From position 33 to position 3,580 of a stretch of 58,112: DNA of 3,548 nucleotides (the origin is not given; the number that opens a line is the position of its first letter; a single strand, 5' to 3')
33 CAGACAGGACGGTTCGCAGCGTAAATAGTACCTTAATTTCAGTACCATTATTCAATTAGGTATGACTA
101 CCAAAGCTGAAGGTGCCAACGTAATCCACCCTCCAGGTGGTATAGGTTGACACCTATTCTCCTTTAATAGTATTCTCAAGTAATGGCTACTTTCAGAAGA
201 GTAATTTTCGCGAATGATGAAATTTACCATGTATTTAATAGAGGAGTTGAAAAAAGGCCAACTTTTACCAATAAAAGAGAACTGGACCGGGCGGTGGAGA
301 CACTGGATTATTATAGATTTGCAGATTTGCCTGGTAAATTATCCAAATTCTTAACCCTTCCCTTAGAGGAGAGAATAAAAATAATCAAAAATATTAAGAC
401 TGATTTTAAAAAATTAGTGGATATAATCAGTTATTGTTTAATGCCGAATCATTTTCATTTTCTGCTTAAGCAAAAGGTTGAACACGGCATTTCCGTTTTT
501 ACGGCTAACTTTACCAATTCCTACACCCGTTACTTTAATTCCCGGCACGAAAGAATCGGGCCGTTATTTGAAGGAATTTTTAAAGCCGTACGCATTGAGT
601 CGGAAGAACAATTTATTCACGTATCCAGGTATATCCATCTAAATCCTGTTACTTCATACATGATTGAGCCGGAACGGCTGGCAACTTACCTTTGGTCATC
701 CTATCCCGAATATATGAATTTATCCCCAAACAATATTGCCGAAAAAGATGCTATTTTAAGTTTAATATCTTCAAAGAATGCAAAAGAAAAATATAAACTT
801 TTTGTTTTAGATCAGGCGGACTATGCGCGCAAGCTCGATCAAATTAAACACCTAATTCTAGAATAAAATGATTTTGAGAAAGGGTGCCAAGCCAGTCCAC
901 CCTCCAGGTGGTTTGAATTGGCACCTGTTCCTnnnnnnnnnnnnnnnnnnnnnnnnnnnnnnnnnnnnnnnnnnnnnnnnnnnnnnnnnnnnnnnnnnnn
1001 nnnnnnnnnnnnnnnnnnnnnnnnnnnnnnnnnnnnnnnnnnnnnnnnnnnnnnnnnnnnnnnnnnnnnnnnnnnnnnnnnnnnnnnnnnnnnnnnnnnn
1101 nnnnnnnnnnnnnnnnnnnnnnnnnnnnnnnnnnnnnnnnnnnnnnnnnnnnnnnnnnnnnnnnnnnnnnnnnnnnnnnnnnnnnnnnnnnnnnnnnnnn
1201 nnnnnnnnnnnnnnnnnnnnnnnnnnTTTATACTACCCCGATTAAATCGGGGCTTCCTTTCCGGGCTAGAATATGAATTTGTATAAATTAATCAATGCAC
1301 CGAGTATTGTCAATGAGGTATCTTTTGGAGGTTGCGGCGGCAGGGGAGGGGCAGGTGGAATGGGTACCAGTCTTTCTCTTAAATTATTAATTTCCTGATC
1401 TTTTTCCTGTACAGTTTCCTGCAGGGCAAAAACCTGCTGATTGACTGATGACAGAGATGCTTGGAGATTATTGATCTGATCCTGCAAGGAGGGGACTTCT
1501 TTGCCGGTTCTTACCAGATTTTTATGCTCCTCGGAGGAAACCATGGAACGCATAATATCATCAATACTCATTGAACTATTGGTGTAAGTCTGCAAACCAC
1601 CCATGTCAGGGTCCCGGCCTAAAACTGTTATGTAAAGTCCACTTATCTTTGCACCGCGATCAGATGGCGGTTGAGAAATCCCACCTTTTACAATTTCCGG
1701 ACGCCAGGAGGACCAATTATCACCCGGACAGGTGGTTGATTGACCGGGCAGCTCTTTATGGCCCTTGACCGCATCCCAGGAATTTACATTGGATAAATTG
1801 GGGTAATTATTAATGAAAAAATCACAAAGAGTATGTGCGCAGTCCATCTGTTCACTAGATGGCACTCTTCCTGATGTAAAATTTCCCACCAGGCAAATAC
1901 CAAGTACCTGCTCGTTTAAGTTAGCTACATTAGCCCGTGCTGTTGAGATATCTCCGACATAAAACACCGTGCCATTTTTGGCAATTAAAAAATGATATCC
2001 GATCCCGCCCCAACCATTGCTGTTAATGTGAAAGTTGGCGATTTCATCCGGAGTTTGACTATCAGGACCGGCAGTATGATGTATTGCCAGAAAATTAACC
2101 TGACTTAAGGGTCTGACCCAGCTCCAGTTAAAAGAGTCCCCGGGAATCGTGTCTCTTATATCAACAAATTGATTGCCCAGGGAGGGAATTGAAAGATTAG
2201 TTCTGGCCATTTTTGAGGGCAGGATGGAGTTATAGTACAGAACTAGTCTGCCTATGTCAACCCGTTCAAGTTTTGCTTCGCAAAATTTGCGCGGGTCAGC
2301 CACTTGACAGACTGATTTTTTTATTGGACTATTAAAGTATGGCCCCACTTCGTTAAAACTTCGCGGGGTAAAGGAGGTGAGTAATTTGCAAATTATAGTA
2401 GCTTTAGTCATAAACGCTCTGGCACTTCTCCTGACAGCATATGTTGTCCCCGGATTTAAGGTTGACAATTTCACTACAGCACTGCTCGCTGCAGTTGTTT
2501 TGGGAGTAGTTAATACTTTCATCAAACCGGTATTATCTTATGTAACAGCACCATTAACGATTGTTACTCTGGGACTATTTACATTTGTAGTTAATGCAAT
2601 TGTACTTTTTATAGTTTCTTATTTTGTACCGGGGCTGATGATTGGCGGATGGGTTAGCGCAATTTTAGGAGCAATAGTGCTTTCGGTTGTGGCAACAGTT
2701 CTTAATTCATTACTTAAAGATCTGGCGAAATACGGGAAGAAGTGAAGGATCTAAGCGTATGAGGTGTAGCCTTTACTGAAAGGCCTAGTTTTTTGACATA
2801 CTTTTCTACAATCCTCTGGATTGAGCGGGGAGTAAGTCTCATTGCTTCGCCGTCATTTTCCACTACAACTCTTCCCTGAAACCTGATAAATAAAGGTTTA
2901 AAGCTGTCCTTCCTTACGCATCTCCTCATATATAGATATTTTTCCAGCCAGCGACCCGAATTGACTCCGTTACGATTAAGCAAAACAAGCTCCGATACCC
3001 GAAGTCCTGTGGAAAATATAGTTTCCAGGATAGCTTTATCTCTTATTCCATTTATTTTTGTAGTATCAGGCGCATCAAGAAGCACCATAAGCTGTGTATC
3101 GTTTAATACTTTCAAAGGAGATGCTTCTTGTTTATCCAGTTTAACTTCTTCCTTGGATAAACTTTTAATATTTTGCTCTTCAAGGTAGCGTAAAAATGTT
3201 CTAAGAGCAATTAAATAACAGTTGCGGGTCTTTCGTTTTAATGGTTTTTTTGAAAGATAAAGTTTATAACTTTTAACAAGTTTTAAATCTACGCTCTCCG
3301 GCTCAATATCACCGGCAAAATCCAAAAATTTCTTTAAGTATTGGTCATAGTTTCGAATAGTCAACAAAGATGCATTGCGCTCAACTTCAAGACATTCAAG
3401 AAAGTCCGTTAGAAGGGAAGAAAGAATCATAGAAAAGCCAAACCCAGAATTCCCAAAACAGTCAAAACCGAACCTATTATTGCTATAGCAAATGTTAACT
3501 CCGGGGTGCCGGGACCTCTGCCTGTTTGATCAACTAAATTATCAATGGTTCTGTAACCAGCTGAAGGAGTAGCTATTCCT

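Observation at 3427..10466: Cohesin-dockerin style surface assembly operon in a CPR-like genome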

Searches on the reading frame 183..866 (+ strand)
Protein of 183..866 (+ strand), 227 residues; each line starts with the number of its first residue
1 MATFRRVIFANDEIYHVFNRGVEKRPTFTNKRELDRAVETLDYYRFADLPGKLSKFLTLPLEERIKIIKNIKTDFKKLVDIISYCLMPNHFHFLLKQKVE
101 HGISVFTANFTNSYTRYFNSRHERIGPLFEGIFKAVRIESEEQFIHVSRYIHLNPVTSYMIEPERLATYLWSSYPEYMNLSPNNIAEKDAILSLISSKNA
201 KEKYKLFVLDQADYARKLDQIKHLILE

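Call 13: search_protein_families(library=pfam, proteins=[window:183-866:+], max_evalue=0.01)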
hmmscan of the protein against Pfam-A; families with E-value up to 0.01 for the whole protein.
window:183-866:+ (227 aa): 1 family
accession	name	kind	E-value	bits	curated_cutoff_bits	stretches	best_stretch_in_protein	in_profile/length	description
PF01797.21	Y1_Tnp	-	2.3e-08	34.6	23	1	61-152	24-119/121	Transposase IS200 like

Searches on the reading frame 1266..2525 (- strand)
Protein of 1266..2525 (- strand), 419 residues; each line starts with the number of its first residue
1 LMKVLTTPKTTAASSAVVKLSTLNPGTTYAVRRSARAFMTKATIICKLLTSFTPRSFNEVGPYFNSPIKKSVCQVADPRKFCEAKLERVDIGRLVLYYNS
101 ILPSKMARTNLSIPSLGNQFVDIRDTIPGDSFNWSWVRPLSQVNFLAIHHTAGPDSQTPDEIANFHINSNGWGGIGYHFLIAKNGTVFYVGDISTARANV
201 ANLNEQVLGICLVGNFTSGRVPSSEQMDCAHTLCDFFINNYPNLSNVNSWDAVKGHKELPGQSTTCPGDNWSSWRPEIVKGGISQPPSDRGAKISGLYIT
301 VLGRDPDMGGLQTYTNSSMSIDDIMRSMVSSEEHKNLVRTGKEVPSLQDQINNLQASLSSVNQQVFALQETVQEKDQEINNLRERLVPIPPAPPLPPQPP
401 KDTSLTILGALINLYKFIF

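Call 13: search_protein_families(library=pfam, proteins=[window:1266-2525:-], max_evalue=0.01)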
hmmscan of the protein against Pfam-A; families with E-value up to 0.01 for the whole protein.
window:1266-2525:- (419 aa): 3 families
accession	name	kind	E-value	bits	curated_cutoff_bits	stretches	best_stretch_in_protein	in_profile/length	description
PF01510.30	Amidase_2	-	7.8e-18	65.5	26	1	141-269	3-131/131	N-acetylmuramoyl-L-alanine amidase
PF13946.11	DUF4214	-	0.00082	19.8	23.2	1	294-337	24-71/72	Domain of unknown function (DUF4214)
PF04859.17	DUF641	-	0.0092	16.8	27.6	0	342-386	70-114/127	Plant protein of unknown function (DUF641)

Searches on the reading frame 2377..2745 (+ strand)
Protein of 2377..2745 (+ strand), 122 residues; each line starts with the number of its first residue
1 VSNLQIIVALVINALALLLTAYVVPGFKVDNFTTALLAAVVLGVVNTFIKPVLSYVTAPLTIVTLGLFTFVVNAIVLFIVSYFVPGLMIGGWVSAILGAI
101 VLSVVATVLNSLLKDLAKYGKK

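Call 13: search_protein_families(library=pfam, proteins=[window:2377-2745:+], max_evalue=0.01)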
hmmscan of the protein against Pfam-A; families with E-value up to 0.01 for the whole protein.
window:2377-2745:+ (122 aa): 1 family
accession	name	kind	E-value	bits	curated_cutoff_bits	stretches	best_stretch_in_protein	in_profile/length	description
PF04020.18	Phage_holin_4_2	-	5.6e-31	107.7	28.8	1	5-108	2-105/105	Mycobacterial 4 TMS phage holin, superfamily IV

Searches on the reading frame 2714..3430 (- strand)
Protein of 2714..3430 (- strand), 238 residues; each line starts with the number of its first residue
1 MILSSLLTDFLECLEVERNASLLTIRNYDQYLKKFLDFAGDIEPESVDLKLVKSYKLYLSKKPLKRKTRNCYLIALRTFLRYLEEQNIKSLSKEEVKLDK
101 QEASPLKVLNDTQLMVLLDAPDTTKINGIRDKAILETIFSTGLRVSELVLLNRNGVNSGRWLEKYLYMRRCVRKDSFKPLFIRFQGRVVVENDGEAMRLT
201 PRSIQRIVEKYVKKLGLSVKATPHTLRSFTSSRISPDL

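Call 13: search_protein_families(library=pfam, proteins=[window:2714-3430:-], max_evalue=0.01)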
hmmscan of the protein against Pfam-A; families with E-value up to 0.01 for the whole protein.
window:2714-3430:- (238 aa): 4 families
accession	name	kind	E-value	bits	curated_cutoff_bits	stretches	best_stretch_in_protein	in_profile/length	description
PF02899.23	Phage_int_SAM_1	-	1.9e-13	50.9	22.3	1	8-86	2-82/83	Phage integrase, N-terminal SAM-like domain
PF00589.27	Phage_integrase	-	2e-11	44.4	27.1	2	108-154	2-47/172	Phage integrase family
PF13102.12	Phage_int_SAM_5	-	1.8e-10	41.5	22.3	1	16-82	13-81/98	Phage integrase SAM-like domain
PF13495.12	Phage_int_SAM_4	-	4.6e-08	33.8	27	1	54-97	4-47/85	Phage integrase, N-terminal SAM-like domain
